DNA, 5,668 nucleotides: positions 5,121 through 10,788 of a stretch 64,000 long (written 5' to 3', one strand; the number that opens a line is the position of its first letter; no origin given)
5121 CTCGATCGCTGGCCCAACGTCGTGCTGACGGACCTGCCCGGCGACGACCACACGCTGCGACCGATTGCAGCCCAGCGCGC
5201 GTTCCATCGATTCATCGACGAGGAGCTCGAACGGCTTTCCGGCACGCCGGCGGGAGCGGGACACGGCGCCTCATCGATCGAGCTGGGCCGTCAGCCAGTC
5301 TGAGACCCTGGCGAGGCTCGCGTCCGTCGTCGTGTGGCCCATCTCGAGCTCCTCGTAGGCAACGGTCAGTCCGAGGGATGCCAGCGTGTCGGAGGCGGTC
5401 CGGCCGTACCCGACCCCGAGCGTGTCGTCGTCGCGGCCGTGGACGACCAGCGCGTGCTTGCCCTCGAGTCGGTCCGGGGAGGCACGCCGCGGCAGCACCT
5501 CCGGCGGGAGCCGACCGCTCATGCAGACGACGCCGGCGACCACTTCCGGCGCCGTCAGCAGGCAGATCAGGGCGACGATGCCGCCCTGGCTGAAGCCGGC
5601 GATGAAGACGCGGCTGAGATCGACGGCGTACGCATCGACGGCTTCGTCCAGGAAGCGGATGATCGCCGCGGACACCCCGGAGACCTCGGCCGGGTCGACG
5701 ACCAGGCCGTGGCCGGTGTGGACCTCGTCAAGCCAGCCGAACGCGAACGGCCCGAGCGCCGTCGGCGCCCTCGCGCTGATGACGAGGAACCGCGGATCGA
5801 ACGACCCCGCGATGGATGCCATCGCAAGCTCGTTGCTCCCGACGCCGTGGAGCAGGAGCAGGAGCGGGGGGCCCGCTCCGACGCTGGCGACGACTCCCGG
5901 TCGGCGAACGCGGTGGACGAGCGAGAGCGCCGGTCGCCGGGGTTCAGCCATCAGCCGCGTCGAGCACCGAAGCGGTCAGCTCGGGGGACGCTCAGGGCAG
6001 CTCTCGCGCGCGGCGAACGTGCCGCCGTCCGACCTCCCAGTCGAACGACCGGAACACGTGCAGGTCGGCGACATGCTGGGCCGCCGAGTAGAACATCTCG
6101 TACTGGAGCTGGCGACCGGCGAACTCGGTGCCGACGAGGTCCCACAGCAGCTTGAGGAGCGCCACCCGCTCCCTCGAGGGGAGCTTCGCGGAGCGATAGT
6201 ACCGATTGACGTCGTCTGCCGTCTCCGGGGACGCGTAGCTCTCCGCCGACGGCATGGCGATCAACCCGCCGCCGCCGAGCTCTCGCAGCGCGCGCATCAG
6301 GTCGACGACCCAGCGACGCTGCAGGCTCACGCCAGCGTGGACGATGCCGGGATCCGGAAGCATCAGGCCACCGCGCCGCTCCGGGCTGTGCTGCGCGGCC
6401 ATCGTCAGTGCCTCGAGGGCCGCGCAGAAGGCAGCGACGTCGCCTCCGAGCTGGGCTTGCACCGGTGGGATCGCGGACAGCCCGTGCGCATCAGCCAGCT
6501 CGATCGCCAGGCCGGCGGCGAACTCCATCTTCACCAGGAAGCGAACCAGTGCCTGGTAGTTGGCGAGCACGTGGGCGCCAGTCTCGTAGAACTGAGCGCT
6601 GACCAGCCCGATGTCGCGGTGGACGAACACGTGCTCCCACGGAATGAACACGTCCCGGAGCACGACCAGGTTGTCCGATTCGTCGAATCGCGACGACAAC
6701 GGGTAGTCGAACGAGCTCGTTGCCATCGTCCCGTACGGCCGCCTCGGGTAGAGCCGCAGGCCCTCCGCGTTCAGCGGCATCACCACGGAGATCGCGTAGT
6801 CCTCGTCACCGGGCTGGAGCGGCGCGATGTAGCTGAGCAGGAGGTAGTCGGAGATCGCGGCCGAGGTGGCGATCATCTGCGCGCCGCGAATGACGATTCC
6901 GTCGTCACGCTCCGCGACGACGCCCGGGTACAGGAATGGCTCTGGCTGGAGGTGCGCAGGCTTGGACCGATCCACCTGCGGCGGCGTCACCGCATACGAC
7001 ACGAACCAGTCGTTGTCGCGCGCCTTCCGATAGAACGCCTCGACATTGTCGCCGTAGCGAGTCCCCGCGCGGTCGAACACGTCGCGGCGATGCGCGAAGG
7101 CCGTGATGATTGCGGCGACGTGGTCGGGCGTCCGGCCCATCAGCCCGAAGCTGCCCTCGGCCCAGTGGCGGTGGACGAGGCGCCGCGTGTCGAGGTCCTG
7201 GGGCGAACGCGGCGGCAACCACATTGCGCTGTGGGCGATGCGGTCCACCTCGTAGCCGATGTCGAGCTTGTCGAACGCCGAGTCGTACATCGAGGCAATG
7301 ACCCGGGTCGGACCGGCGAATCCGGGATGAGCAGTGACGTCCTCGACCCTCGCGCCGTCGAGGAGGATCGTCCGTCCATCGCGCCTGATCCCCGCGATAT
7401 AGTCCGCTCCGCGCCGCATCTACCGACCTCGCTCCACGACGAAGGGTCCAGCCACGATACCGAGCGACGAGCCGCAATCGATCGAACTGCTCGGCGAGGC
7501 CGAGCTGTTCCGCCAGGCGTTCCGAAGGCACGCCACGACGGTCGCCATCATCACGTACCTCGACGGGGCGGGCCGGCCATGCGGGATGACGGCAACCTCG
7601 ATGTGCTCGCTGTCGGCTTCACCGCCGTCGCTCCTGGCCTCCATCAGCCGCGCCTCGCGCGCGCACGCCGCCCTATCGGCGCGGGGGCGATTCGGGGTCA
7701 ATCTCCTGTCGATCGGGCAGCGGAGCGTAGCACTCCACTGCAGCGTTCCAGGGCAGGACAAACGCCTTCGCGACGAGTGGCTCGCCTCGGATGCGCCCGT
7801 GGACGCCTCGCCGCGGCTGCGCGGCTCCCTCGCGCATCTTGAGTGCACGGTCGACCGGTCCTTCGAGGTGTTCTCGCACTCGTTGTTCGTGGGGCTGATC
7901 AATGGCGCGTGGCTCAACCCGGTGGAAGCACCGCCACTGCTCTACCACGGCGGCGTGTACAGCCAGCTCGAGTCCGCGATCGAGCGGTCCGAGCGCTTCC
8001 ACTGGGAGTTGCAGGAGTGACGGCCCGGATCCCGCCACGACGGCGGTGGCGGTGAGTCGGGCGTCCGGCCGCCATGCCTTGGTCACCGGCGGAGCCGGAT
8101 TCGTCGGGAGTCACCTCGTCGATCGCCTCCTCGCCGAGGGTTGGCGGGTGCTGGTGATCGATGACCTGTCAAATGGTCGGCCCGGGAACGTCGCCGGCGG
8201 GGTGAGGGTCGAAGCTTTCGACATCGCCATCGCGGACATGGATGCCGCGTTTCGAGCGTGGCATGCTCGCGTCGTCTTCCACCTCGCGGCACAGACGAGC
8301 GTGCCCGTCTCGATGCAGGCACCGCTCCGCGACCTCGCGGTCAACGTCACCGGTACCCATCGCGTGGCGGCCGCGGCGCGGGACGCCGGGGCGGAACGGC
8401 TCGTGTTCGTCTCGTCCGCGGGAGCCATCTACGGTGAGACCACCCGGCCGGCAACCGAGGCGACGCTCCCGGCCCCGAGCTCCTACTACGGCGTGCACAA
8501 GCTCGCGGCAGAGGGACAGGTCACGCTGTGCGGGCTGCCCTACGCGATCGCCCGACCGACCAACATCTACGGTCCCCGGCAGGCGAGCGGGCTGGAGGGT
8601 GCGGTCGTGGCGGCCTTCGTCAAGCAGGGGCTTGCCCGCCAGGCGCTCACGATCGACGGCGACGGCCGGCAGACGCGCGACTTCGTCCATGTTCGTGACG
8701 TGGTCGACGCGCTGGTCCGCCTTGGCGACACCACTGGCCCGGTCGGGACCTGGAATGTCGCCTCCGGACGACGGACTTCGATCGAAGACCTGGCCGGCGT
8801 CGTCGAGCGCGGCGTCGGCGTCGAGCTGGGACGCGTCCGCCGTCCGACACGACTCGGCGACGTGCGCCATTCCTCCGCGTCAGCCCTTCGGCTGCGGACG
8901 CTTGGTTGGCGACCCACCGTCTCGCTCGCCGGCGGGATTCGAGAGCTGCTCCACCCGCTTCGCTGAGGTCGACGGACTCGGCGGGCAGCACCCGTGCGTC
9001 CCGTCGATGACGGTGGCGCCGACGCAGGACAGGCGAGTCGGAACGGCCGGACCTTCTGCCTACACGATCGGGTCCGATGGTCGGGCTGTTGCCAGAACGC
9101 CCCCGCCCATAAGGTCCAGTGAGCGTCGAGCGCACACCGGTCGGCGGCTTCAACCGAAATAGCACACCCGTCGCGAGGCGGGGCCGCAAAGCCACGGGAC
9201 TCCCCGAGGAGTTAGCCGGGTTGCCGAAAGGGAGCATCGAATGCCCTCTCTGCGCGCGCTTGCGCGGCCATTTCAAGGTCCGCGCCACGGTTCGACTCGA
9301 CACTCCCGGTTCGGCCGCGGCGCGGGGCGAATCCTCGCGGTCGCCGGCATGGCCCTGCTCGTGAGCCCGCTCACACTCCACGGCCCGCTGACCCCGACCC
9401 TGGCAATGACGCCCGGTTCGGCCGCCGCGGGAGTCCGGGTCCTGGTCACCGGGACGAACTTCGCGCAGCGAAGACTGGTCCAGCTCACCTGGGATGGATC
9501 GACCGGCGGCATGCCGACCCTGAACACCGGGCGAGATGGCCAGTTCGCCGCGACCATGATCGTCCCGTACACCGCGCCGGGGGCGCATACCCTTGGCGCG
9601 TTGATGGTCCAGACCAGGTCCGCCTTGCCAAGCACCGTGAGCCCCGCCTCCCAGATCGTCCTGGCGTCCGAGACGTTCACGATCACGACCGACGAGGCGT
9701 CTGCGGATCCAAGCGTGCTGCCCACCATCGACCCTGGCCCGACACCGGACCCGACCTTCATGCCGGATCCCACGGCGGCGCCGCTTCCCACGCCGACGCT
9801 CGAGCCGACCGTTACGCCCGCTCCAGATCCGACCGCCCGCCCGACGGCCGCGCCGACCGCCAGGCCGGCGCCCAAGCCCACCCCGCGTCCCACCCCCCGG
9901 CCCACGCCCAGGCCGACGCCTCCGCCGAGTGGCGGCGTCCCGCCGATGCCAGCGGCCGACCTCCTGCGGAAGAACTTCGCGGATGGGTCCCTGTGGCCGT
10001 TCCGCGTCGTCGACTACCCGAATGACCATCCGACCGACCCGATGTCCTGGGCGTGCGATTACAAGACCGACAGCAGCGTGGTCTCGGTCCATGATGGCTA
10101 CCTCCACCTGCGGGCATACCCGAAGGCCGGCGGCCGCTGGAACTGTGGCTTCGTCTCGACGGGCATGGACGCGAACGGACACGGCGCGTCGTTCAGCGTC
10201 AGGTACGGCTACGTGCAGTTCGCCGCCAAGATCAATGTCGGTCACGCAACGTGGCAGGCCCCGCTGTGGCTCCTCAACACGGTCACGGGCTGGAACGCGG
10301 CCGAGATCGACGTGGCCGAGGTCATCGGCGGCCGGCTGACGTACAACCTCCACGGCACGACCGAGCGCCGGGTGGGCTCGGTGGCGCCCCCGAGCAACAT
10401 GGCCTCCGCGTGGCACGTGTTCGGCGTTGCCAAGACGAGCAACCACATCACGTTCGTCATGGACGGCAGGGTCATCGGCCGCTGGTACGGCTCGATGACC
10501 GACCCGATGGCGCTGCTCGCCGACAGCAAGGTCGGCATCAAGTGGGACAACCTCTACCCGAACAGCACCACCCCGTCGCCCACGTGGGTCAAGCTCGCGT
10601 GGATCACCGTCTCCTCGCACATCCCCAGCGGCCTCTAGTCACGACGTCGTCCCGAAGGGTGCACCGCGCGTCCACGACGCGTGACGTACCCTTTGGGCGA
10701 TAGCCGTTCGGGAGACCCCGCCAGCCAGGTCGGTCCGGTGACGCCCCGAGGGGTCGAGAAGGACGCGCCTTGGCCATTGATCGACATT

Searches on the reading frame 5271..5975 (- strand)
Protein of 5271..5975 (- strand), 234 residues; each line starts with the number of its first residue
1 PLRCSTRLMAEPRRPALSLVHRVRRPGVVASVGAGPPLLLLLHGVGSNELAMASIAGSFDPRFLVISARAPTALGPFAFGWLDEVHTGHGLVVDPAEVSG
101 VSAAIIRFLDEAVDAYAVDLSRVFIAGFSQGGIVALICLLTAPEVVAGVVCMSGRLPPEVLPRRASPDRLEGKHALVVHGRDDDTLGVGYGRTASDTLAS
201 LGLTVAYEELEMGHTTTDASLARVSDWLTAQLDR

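Call 53: search_protein_families(library=pfam, proteins=[window:5271-5975:-], max_evalue=0.0001)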
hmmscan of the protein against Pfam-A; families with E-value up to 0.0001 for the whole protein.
window:5271-5975:- (234 aa): 4 families
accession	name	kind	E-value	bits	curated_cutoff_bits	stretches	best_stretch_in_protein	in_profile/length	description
PF02230.22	Abhydrolase_2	-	1.4e-19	71.3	23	1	35-229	13-214/217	Phospholipase/Carboxylesterase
PF00756.26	Esterase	-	7.4e-06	26.4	22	1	115-159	112-153/251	Putative esterase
PF12697.13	Abhydrolase_6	-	5.2e-05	24.4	26.3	1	39-172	1-113/217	Alpha/beta hydrolase family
PF00561.26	Abhydrolase_1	-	7.1e-05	23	25.8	0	117-168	65-115/245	alpha/beta hydrolase fold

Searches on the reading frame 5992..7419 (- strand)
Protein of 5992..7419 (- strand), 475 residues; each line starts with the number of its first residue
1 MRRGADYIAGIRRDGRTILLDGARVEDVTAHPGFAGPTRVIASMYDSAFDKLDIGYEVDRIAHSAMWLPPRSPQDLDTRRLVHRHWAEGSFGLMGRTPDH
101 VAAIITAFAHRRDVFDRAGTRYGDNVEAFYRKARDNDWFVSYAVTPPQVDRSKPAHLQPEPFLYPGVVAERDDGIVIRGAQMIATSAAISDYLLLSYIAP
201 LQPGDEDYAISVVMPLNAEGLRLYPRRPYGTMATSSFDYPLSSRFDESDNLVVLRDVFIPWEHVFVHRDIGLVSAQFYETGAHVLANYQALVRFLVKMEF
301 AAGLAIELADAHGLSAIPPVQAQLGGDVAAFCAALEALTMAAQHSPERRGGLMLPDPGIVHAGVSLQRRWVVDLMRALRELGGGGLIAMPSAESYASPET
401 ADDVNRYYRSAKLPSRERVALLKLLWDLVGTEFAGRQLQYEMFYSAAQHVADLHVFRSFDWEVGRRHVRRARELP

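Call 53: search_protein_families(library=pfam, proteins=[window:5992-7419:-], max_evalue=0.0001)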
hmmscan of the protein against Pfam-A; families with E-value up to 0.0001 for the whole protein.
window:5992-7419:- (475 aa): 2 families
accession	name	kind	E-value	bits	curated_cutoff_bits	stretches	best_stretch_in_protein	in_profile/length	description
PF11794.13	HpaB_N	-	2e-78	264.2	35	1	4-266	2-270/270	4-hydroxyphenylacetate 3-hydroxylase N terminal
PF03241.18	HpaB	-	4.8e-49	166.7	25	1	275-469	3-198/202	4-hydroxyphenylacetate 3-hydroxylase C terminal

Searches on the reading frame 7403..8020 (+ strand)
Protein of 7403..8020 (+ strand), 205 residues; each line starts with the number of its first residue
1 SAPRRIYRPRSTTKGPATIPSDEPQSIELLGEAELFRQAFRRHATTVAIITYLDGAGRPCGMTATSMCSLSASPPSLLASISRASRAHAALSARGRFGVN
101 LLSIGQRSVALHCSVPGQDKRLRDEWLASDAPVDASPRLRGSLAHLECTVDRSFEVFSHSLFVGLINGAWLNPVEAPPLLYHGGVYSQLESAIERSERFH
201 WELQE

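Call 53: search_protein_families(library=pfam, proteins=[window:7403-8020:+], max_evalue=0.0001)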
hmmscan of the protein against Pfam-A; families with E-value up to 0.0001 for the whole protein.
window:7403-8020:+ (205 aa): 1 family
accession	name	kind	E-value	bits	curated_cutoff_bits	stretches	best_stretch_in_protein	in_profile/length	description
PF01613.24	Flavin_Reduct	-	1.1e-31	110.5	27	1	40-189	1-152/153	Flavin reductase like domain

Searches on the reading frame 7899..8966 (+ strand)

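Call 53: search_protein_families(library=pfam, proteins=[window:7899-8966:+], max_evalue=0.0001)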
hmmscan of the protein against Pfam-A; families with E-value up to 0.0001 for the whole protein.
window:7899-8966:+ (355 aa): 7 families
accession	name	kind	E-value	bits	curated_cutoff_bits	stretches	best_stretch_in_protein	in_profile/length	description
PF01370.27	Epimerase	-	1.4e-52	179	20.9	1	60-287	1-239/240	NAD dependent epimerase/dehydratase family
PF16363.11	GDP_Man_Dehyd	-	3.3e-38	132.4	27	1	61-349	1-331/332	GDP-mannose 4,6 dehydratase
PF04321.23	RmlD_sub_bind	-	8.7e-20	71.4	27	1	60-308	3-233/287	RmlD substrate binding domain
PF01073.25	3Beta_HSD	-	4.9e-17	62.3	22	1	61-273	1-226/280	3-beta hydroxysteroid dehydrogenase/isomerase family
PF02719.21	Polysacc_synt_2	-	1.4e-13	51.1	20.2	1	61-303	2-244/293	Polysaccharide biosynthesis protein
PF07993.18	NAD_binding_4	-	1.7e-11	44.3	20.1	1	110-264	76-250/258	Male sterility protein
PF13460.12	NAD_binding_10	-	3.4e-11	43.8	27.2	1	64-224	1-147/184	NAD(P)H-binding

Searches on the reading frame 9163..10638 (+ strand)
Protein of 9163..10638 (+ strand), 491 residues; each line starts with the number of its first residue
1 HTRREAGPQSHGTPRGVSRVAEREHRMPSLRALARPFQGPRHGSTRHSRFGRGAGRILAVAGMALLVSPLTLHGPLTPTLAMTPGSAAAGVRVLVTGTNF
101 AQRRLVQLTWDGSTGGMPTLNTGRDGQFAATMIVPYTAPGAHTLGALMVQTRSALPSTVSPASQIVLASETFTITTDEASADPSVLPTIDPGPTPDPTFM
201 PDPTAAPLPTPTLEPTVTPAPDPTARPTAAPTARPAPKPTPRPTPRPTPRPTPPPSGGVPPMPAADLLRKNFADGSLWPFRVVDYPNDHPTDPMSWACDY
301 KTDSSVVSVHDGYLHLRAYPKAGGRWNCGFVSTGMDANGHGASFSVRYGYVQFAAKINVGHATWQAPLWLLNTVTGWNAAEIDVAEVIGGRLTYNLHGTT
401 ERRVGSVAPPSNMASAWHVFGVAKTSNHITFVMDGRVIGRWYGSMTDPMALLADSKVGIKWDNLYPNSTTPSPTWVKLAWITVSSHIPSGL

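Call 53: search_protein_families(library=pfam, proteins=[window:9163-10638:+], max_evalue=0.0001)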
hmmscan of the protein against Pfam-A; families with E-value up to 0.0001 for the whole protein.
window:9163-10638:+ (491 aa): 1 family
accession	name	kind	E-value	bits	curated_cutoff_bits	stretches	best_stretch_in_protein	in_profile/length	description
PF00722.28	Glyco_hydro_16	-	6.2e-07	29.5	22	1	342-440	36-134/175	Glycosyl hydrolases family 16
